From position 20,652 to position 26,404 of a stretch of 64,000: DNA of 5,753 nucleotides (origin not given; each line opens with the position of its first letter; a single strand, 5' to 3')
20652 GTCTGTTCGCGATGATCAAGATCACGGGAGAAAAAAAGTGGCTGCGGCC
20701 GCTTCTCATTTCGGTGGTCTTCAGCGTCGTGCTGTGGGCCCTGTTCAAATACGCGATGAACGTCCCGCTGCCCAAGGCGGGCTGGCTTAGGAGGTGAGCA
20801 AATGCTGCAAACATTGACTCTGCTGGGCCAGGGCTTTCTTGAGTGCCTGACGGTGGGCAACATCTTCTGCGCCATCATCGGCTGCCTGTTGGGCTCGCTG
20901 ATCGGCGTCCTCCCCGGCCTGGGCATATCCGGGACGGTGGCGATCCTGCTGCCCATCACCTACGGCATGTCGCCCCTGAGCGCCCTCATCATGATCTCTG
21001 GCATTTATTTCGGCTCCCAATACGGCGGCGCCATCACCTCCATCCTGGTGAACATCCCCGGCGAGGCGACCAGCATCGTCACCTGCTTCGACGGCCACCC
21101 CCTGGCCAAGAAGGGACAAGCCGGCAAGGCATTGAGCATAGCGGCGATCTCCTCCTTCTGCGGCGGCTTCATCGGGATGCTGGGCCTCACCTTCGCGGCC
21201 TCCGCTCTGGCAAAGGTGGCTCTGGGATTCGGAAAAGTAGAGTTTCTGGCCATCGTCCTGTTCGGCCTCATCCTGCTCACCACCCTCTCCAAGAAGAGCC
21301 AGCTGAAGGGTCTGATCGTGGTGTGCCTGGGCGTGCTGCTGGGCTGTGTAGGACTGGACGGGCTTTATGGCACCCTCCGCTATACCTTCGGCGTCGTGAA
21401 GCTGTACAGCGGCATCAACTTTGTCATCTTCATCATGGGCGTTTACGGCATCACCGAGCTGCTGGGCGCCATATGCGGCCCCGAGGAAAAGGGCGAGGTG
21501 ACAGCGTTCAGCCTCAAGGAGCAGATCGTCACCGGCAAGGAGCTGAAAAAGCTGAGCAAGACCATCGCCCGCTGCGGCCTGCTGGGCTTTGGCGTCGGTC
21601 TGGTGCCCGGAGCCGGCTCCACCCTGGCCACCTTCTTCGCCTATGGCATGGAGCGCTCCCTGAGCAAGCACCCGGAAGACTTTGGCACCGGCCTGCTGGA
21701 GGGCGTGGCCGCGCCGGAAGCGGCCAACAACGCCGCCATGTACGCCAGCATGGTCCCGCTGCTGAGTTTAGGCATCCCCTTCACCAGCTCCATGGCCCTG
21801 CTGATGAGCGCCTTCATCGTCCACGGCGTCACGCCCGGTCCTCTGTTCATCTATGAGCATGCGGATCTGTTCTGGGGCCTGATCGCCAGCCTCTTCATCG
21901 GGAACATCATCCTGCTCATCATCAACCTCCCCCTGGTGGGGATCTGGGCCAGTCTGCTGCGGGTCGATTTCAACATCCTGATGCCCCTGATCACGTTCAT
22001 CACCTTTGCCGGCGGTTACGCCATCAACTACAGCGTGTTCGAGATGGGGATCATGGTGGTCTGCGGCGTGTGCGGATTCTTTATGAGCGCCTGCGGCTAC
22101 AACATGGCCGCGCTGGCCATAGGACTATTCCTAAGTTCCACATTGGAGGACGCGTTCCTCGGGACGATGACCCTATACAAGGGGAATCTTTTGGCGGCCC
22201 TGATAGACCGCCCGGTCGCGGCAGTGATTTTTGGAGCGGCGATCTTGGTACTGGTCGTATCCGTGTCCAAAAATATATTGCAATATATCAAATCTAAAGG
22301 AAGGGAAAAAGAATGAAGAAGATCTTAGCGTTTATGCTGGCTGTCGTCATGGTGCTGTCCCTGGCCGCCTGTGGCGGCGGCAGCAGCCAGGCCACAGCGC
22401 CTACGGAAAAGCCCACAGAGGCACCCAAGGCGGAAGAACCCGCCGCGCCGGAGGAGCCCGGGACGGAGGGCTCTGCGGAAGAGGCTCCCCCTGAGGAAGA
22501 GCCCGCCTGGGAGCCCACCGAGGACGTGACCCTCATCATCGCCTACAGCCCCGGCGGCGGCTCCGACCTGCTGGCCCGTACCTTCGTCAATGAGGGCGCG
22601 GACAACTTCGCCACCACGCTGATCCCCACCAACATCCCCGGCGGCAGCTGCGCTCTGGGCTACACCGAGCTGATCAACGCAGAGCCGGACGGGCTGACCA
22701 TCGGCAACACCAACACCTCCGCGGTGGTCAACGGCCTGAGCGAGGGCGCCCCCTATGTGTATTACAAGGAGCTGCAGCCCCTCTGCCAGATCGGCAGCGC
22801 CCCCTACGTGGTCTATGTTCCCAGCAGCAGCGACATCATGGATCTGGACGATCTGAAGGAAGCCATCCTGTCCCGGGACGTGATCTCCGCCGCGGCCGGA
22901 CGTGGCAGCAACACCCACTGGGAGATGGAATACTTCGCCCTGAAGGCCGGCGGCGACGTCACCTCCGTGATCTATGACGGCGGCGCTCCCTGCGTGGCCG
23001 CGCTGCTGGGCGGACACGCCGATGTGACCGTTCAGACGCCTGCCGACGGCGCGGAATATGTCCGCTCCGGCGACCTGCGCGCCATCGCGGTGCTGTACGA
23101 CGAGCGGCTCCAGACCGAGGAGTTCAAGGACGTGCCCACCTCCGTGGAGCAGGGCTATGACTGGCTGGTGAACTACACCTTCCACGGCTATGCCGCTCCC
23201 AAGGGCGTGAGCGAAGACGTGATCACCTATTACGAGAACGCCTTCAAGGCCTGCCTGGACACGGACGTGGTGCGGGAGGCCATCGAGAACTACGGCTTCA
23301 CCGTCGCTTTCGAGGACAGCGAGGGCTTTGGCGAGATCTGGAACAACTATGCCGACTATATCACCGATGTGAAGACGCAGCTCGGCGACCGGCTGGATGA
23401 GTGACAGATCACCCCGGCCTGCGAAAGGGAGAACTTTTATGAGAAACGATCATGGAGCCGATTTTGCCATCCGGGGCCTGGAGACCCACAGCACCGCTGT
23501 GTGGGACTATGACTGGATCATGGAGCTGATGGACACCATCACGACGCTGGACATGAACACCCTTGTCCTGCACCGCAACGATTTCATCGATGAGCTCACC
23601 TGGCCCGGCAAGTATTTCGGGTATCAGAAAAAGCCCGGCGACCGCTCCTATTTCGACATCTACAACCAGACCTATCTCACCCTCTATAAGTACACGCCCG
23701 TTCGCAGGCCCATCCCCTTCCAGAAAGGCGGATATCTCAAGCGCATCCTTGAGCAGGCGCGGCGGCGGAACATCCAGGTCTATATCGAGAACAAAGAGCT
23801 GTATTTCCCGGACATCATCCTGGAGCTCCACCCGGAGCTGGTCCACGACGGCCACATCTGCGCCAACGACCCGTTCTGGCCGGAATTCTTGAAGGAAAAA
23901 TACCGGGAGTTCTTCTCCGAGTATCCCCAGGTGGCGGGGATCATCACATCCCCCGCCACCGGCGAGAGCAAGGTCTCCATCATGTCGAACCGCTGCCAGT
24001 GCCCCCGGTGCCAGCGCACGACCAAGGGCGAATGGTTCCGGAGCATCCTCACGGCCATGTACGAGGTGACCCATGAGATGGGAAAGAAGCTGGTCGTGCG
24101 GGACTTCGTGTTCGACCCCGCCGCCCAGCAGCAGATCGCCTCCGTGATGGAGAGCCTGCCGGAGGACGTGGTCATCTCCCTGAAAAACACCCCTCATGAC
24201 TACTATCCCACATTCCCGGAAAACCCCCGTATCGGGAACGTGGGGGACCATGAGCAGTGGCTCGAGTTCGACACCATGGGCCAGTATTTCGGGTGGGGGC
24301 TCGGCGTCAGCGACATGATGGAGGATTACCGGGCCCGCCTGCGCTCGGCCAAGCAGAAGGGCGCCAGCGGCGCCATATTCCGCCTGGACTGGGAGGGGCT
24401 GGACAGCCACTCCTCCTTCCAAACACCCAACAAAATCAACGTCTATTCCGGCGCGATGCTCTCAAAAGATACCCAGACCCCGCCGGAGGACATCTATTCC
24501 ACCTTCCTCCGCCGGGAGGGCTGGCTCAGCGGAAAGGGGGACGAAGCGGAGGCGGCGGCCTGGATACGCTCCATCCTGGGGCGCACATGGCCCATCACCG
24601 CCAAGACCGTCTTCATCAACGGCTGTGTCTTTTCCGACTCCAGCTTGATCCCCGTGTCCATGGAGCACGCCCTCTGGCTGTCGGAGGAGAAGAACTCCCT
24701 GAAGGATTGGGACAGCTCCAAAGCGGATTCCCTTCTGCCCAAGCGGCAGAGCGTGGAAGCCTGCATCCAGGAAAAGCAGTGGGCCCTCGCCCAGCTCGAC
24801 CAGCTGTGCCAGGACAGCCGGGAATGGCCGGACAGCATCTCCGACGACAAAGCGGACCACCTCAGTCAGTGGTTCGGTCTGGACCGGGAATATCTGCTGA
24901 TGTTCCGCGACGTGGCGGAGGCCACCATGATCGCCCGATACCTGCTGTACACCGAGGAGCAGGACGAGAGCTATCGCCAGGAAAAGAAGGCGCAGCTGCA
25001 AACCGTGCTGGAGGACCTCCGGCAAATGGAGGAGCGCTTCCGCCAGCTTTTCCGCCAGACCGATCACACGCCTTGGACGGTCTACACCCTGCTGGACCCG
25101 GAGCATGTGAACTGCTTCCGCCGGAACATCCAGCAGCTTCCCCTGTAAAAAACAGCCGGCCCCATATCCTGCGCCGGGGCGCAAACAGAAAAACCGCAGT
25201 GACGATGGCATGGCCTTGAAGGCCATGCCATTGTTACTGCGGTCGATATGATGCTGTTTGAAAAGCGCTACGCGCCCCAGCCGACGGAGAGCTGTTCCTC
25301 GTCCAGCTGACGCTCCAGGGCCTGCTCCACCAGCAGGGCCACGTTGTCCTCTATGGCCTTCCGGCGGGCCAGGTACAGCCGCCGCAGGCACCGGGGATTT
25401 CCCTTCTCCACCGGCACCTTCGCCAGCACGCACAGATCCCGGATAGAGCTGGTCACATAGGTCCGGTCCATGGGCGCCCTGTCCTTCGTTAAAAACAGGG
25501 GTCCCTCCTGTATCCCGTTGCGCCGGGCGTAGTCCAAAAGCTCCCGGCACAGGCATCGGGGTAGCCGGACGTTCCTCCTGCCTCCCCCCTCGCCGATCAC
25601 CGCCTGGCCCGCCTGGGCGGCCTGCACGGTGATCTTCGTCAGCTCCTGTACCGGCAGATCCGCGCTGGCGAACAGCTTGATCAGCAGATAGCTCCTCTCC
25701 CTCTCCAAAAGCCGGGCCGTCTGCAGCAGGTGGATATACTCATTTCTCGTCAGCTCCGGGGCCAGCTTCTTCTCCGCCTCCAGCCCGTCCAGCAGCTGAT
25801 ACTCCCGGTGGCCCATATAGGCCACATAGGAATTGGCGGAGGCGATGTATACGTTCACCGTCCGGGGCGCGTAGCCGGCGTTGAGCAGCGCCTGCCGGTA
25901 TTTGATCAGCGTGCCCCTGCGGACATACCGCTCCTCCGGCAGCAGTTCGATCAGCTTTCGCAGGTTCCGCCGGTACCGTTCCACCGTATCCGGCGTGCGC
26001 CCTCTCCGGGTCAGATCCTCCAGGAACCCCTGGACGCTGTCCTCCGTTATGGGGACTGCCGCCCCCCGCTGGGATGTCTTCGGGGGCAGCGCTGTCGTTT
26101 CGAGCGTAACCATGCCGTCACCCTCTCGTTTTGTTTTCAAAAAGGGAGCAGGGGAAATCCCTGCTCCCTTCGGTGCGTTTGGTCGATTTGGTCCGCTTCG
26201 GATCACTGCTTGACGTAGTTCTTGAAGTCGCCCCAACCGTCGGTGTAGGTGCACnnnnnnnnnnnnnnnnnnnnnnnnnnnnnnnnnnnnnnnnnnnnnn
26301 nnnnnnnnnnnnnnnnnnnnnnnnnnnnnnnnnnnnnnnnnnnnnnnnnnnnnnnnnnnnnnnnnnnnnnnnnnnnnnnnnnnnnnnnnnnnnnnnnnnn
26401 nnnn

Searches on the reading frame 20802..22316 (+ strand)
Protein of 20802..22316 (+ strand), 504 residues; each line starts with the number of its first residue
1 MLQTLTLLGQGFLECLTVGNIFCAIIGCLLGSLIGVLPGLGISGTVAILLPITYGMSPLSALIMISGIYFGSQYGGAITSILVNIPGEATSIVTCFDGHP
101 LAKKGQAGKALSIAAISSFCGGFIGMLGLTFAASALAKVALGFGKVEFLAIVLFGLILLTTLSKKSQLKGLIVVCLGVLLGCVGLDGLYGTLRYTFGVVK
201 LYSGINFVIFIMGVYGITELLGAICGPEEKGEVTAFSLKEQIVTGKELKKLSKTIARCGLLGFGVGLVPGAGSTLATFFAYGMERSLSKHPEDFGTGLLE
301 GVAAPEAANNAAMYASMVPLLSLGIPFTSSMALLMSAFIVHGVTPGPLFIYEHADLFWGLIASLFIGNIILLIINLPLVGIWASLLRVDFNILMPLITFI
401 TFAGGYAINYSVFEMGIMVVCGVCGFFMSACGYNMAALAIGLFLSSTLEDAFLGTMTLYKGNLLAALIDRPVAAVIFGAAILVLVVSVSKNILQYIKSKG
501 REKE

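Call 8: search_protein_families(library=pfam, proteins=[window:20802-22316:+])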
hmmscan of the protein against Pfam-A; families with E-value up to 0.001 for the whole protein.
window:20802-22316:+ (504 aa): 1 family
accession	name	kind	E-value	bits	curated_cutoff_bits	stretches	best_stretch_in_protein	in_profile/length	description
PF01970.21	TctA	-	7e-142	473.4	28.9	1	21-438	1-421/423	Tripartite tricarboxylate transporter TctA family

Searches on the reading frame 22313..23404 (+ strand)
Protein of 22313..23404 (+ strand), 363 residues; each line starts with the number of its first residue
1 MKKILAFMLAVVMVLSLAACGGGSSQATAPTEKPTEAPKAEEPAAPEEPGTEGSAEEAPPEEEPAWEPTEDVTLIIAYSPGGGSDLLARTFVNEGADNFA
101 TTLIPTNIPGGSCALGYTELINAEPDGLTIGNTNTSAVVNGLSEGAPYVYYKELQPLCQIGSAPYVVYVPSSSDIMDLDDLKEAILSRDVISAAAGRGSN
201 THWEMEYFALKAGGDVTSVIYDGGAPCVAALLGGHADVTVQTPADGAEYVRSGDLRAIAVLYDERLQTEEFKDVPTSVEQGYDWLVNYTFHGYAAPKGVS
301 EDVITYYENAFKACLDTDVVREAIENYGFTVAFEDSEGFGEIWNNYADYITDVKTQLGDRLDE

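Call 8: search_protein_families(library=pfam, proteins=[window:22313-23404:+])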
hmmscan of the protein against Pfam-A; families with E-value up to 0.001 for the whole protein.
window:22313-23404:+ (363 aa): 1 family
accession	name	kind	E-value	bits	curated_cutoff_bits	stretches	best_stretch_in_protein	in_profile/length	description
PF03401.19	TctC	-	1e-31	111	27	1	88-337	2-252/274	Tripartite tricarboxylate transporter family receptor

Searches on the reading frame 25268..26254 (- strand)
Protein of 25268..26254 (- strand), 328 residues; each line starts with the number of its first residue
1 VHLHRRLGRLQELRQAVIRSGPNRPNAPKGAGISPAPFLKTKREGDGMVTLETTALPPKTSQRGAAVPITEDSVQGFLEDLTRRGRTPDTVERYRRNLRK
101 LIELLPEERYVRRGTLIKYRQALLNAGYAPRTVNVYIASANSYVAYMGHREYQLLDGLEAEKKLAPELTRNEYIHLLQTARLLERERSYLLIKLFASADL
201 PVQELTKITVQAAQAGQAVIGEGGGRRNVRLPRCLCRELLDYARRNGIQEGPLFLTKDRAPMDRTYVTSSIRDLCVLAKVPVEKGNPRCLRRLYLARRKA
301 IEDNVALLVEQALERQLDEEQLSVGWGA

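Call 8: search_protein_families(library=pfam, proteins=[window:25268-26254:-])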
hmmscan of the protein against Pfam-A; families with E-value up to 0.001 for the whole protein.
window:25268-26254:- (328 aa): 2 families
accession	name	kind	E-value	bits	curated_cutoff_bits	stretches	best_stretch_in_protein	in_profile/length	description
PF02899.23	Phage_int_SAM_1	-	1.5e-05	25.6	22.3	1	74-147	1-79/83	Phage integrase, N-terminal SAM-like domain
PF13495.12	Phage_int_SAM_4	-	0.00072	20.3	27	0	119-154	5-40/85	Phage integrase, N-terminal SAM-like domain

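Call 35: search_protein_families(library=ncbifam, proteins=[window:25268-26116:-], max_evalue=0.01)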
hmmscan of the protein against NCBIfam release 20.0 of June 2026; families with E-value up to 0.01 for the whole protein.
window:25268-26116:- (282 aa): 4 families
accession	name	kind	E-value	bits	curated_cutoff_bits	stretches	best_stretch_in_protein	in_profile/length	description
NF040815.2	recomb_XerA_Arch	equivalog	1.4e-16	60.9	220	1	31-248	3-222/263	site-specific tyrosine recombinase/integron integrase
TIGR02225.1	recomb_XerD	equivalog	2.4e-11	43.5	329.6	1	31-245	3-239/290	site-specific tyrosine recombinase XerD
NF001399.0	PRK00283.1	subfamily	2e-10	40.4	279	1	25-246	6-249/300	tyrosine recombinase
TIGR02224.1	recomb_XerC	equivalog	1.3e-09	37.9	335.15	1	31-235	3-233/295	tyrosine recombinase XerC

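Call 55: find_homologous_proteins(query=window:25268-26116:-, max_evalue=0.00001)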
Query window:25268-26116:- (282 aa): 491 proteins with E <= 0.00001 among 2933 candidates; the best 120 are listed.
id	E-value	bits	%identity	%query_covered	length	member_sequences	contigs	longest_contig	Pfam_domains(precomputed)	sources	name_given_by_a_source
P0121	4.8e-178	608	100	100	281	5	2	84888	PF02899.24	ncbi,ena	-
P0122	5.6e-121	421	70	95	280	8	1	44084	PF02899.24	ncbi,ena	-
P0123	3.8e-120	419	72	93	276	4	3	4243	-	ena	-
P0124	9.6e-120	417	69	99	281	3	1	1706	-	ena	-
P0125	5.4e-119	415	71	95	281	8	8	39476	-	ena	-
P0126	1.3e-118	414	73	93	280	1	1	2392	-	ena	-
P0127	3.1e-118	412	70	95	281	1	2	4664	-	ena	-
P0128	7.9e-118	411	70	96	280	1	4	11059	-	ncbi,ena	-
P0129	1.1e-115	404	69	95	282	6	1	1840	PF02899.24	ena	-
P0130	2.2e-114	400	68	98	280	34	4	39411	PF02899.24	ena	-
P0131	4.8e-112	392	66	98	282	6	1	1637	PF02899.24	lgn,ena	-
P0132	1.7e-111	390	67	96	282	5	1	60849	-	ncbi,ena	-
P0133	8.4e-111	388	65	95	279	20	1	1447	PF13495.13,PF02899.24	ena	-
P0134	1.1e-110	388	65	95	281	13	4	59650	-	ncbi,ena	-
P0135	2.0e-110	387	64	99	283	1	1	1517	-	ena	-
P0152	1.2e-83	299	53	96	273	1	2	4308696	-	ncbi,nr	ncbi:hypothetical protein CE91St41_13630 [Oscillospiraceae bacterium]|nr:hypothetical protein CE91St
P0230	1.8e-76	276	50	93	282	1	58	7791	-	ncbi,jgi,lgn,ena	-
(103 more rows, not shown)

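Call 56: find_encoding_contigs(protein=P0125, flank=7000, max_places=4)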
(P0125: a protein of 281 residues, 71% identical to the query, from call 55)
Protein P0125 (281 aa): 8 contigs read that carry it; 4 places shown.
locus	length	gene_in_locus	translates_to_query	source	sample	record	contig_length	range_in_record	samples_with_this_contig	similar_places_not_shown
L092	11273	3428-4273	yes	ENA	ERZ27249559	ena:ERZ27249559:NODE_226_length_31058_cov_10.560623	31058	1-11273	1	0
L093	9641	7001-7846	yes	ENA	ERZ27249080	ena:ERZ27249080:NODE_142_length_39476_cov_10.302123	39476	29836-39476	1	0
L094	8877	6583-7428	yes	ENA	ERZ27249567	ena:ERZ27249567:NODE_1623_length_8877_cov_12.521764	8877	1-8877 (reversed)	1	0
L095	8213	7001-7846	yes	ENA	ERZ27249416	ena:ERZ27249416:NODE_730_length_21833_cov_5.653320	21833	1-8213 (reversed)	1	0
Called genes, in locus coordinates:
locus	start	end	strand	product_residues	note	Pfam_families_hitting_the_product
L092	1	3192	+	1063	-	?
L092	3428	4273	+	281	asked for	-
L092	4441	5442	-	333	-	PF14057:GGGtGRT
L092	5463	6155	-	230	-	-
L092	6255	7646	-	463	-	PF03023:MurJ (weak), PF01554:MatE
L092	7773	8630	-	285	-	PF00763:THF_DHG_CYH, PF02882:THF_DHG_CYH_C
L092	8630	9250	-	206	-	PF04961:FTCD_C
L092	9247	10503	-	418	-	PF08245:Mur_ligase_M, PF02875:Mur_ligase_C, PF27239:FOL3_C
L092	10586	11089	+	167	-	PF03449:GreA_GreB_N, PF01272:GreA_GreB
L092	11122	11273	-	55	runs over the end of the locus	-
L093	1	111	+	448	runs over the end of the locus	PF00232:Glyco_hydro_1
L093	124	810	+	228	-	PF07385:Lyx_isomer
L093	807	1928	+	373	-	PF01408:GFO_IDH_MocA, PF03435:Sacchrp_dh_NADP (faint), PF03447:NAD_binding_3 (weak), PF02894:GFO_IDH_MocA_C (faint), PF22725:GFO_IDH_MocA_C3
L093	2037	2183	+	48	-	-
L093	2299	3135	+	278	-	PF00589:Phage_integrase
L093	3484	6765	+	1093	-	-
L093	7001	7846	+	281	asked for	-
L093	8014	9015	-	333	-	PF14057:GGGtGRT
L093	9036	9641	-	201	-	?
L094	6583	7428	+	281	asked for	-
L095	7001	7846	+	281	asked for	-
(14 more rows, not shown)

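Call 57: find_encoding_contigs(protein=P0134, flank=7000, max_places=4)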
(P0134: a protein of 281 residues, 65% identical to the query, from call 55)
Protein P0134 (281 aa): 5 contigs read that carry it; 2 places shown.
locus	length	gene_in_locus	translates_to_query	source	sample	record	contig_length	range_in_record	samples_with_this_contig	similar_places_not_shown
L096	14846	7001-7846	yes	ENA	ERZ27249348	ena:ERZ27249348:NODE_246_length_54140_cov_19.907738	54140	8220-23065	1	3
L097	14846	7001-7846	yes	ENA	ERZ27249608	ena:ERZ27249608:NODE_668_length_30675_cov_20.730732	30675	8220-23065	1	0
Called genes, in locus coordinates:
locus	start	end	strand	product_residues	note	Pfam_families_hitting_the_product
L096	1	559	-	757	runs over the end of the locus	-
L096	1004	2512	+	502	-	PF22848:ASD1_dom, PF06964:Alpha-L-AF_C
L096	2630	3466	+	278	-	PF00589:Phage_integrase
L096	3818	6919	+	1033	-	-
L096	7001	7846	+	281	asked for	-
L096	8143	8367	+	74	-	PF14354:Lar_restr_allev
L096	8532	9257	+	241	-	PF00072:Response_reg, PF04397:LytTR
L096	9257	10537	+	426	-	PF14501:HATPase_c_5 (weak)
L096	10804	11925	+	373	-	PF13407:Peripla_BP_4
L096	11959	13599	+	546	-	PF00375:SDF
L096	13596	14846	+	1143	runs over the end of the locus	PF00497:SBP_bac_3, PF10613:Lig_chan-Glu_bd (faint), PF00497:SBP_bac_3, PF00528:BPD_transp_1, PF00005:ABC_tran, PF02463:SMC_N (faint), PF13304:AAA_21 (faint)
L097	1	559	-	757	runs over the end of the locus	-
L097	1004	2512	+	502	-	PF22848:ASD1_dom, PF06964:Alpha-L-AF_C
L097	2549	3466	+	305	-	PF00589:Phage_integrase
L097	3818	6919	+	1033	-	-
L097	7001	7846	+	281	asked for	-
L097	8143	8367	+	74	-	PF14354:Lar_restr_allev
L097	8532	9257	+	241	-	PF00072:Response_reg, PF04397:LytTR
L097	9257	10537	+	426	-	PF14501:HATPase_c_5 (weak)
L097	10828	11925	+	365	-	PF13407:Peripla_BP_4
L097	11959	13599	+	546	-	PF00375:SDF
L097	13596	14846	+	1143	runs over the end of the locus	PF00497:SBP_bac_3, PF10613:Lig_chan-Glu_bd (faint), PF00497:SBP_bac_3, PF00528:BPD_transp_1, PF00005:ABC_tran, PF02463:SMC_N (faint), PF13304:AAA_21 (faint)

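Call 58: find_encoding_contigs(protein=P0152, flank=7000, max_places=3)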
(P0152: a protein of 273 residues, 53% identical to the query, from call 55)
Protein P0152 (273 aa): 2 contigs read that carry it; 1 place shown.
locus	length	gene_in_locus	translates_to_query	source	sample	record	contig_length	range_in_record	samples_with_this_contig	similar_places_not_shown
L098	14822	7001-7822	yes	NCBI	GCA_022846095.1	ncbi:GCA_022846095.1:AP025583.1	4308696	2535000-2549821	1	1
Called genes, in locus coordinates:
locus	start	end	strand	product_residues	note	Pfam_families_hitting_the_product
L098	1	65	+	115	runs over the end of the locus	PF12844:HTH_19, PF13560:HTH_31 (weak), PF01381:HTH_3, PF13413:HTH_25 (faint)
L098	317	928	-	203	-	PF13189:Cytidylate_kin2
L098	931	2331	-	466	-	PF01554:MatE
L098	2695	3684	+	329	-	PF16654:DAPDH_C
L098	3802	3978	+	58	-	PF04014:MazE_antitoxin (weak)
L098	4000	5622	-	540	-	PF04434:SWIM (weak)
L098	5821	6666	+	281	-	PF02899:Phage_int_SAM_1, PF13495:Phage_int_SAM_4 (weak), PF00589:Phage_integrase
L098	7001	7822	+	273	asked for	-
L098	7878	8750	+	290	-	PF00483:NTP_transferase, PF12804:NTP_transf_3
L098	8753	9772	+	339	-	PF01073:3Beta_HSD, PF01370:Epimerase, PF02719:Polysacc_synt_2, PF04321:RmlD_sub_bind, PF16363:GDP_Man_Dehyd, PF07993:NAD_binding_4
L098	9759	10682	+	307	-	PF00535:Glycos_transf_2, PF13641:Glyco_tranf_2_3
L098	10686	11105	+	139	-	PF05523:FdtA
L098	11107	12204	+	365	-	PF00155:Aminotran_1_2 (weak), PF01041:DegT_DnrJ_EryC1, PF00266:Aminotran_5 (weak)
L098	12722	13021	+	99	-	PF01061:ABC2_membrane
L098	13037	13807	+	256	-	PF00005:ABC_tran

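Call 77: list_cluster_members(proteins=[P0121, P0012, P0014, P0015, P0019, P0034, P0060, P0085, P0093, P0230])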
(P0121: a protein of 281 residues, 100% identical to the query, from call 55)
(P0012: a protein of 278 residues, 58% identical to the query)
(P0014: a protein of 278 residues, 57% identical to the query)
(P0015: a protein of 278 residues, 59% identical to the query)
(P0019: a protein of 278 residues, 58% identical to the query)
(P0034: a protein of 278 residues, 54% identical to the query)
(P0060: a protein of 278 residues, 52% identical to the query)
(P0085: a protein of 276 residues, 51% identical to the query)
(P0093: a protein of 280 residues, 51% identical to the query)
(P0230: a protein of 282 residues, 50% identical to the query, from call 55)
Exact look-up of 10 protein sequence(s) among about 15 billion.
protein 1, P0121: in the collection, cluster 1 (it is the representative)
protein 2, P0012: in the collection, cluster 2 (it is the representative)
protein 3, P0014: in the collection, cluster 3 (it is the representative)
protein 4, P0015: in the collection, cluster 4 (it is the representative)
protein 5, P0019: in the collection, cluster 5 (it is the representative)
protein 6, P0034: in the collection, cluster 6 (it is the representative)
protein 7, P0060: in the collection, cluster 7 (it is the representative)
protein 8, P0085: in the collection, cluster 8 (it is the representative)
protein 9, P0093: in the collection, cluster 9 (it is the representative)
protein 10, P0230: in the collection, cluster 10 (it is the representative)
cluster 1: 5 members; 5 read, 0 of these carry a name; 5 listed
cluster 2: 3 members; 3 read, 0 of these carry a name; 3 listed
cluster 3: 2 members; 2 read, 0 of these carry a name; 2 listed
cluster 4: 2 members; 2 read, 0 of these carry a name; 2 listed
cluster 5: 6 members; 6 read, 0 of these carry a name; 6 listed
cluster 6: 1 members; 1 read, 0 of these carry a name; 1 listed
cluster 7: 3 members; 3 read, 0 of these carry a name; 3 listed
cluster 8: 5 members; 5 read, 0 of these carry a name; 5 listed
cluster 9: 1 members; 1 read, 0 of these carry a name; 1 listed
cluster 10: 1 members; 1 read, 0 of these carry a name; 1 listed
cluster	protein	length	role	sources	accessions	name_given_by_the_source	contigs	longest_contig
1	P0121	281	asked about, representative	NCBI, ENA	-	-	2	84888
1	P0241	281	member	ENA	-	-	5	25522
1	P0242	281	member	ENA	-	-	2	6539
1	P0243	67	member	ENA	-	-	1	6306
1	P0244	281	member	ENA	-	-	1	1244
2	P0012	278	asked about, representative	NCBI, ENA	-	-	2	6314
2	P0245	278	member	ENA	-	-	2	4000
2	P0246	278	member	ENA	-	-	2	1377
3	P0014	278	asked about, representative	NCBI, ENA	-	-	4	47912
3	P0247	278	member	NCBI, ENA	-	-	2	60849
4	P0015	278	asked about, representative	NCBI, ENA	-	-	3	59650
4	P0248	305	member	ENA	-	-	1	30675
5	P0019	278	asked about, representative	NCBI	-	-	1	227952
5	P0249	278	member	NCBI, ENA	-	-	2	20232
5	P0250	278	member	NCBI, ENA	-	-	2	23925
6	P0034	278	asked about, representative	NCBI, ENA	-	-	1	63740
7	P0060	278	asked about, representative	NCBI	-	-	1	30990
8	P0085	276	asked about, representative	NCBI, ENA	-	-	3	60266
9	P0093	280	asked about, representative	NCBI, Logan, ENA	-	-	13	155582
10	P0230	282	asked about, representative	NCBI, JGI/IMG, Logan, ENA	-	-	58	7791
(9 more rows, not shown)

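Call 78: find_encoding_contigs(protein=P0121, flank=5000, max_places=6)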
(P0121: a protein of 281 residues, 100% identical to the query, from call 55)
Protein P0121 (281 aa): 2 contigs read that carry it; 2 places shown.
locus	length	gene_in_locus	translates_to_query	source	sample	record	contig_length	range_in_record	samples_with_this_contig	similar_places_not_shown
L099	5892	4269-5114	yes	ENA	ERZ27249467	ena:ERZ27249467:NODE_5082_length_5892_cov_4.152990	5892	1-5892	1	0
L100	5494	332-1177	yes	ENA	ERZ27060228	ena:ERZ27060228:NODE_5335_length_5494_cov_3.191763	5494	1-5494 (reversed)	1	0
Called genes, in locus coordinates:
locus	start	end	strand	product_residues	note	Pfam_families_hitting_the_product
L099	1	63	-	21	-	?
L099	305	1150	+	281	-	PF00589:Phage_integrase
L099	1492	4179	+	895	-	PF07554:FIVAR (weak)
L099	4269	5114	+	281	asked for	PF02899:Phage_int_SAM_1 (faint)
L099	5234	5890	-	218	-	?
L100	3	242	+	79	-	?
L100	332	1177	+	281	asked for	PF02899:Phage_int_SAM_1 (faint)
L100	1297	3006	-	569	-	-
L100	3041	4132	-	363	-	PF03401:TctC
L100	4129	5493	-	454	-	?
